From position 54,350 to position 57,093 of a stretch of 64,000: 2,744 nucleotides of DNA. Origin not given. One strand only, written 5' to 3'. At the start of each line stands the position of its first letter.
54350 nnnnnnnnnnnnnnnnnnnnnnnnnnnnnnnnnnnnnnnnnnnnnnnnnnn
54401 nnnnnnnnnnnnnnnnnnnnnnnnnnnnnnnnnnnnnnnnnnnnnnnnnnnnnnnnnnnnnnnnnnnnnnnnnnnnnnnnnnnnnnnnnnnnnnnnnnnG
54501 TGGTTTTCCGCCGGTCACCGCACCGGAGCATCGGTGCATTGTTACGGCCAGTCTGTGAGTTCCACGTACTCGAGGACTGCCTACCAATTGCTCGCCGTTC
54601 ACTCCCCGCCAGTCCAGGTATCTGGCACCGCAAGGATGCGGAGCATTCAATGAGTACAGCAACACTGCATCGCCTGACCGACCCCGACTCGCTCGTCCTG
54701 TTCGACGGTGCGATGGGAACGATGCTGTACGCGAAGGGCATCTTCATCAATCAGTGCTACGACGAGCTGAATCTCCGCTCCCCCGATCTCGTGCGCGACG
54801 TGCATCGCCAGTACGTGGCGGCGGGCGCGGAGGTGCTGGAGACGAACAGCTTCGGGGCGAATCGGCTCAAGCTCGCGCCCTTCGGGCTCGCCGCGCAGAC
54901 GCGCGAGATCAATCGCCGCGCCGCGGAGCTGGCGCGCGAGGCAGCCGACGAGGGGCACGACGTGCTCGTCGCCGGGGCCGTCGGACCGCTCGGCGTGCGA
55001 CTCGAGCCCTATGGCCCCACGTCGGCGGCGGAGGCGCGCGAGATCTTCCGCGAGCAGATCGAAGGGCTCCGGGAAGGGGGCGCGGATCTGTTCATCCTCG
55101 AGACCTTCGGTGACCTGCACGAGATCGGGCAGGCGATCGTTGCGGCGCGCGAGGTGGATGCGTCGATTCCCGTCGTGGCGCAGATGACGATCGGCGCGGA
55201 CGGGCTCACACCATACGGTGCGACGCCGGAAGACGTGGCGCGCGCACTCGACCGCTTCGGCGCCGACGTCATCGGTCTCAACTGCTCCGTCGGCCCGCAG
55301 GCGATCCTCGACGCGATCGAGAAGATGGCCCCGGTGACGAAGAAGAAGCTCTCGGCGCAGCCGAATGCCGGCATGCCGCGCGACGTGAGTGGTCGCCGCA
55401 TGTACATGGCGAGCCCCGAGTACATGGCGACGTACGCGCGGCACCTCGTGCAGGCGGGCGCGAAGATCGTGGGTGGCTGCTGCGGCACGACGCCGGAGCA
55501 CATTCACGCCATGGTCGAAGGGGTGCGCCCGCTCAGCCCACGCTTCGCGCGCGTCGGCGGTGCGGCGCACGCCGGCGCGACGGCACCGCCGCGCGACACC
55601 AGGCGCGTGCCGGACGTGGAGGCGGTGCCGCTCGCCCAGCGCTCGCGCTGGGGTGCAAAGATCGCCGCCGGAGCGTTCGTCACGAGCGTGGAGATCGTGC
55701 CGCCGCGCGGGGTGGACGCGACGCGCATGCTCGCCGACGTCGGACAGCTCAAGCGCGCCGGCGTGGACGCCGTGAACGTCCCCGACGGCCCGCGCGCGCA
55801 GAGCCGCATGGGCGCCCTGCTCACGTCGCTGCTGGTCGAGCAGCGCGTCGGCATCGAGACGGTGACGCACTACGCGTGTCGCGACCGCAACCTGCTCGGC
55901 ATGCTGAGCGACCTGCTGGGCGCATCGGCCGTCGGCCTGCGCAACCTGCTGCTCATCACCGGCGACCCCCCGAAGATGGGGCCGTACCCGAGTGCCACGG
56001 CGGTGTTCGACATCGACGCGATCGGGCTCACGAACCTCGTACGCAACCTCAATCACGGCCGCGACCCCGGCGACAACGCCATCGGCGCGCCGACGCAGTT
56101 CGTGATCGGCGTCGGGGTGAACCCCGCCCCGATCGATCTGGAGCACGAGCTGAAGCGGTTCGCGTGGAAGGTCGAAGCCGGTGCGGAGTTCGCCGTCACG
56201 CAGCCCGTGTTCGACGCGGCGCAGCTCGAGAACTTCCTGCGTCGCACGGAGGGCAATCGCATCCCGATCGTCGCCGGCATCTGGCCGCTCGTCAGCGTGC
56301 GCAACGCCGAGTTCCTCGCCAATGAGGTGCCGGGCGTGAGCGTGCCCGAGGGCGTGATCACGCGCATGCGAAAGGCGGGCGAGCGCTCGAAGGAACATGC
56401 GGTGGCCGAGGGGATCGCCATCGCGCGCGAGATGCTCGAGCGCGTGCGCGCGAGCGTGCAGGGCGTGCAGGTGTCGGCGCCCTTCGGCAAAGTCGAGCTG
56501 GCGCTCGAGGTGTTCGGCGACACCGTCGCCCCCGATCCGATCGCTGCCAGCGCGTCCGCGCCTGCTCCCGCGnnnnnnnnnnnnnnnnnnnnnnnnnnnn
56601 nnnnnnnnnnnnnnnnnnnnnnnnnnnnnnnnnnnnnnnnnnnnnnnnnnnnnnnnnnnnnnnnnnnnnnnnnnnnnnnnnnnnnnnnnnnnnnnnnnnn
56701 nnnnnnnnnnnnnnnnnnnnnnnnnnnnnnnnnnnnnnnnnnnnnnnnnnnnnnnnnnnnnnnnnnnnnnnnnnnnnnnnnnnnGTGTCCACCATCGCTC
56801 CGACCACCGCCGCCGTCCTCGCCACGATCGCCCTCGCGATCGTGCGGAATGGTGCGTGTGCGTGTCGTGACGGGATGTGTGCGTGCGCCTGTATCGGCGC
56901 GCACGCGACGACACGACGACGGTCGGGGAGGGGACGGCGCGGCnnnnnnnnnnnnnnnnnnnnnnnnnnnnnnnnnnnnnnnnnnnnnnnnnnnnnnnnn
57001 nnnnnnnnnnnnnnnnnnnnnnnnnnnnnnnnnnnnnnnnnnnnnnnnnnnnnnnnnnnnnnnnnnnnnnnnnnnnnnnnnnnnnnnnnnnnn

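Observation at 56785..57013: Cys-rich short ORF with rare TGT codons followed by a strong terminator: candidate cysteine-sensing leader-peptide attenuator in tandem with the riboswitch-like element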

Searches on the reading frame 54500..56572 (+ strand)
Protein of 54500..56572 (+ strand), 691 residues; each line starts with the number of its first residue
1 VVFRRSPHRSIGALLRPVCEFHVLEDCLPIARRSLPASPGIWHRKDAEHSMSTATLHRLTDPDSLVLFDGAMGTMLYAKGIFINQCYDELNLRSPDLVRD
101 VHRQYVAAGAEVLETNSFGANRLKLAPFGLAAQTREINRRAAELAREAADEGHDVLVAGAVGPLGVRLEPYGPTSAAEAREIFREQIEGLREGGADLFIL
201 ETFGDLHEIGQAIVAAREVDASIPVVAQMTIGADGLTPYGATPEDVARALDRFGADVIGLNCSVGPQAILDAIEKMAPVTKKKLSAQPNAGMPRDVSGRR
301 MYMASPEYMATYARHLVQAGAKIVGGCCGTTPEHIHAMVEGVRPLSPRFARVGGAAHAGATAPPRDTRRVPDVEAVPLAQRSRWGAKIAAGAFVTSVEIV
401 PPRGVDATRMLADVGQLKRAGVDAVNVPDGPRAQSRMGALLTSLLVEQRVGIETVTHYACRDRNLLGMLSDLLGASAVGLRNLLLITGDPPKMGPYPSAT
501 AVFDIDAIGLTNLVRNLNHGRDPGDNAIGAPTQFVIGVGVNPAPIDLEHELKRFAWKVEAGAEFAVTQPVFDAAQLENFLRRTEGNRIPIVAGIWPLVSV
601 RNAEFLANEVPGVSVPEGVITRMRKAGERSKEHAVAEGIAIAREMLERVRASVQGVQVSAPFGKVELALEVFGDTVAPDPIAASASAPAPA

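Call 54: search_protein_families(library=pfam, proteins=[window:54500-56572:+], max_evalue=0.00001)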
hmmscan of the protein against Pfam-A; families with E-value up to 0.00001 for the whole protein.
window:54500-56572:+ (691 aa): 2 families
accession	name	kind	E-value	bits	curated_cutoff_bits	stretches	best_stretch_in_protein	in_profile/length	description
PF02574.22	S-methyl_trans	-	3.7e-74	250.6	22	1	67-340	2-281/283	Homocysteine S-methyltransferase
PF02219.23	MTHFR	-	8.8e-32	111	24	1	387-652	5-263/287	Methylenetetrahydrofolate reductase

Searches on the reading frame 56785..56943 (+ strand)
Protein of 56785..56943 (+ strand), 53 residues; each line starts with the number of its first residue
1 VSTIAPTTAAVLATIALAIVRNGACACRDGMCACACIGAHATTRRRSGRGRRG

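Call 65: search_protein_families(library=ncbifam, proteins=[window:56785-56943:+], max_evalue=10)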
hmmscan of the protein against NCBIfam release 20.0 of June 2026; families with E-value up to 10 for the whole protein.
seq(53 aa): 0 families

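Call 66: search_protein_families(library=pfam, proteins=[window:56785-56943:+], max_evalue=10)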
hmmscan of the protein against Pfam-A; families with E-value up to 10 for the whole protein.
seq(53 aa): 0 families
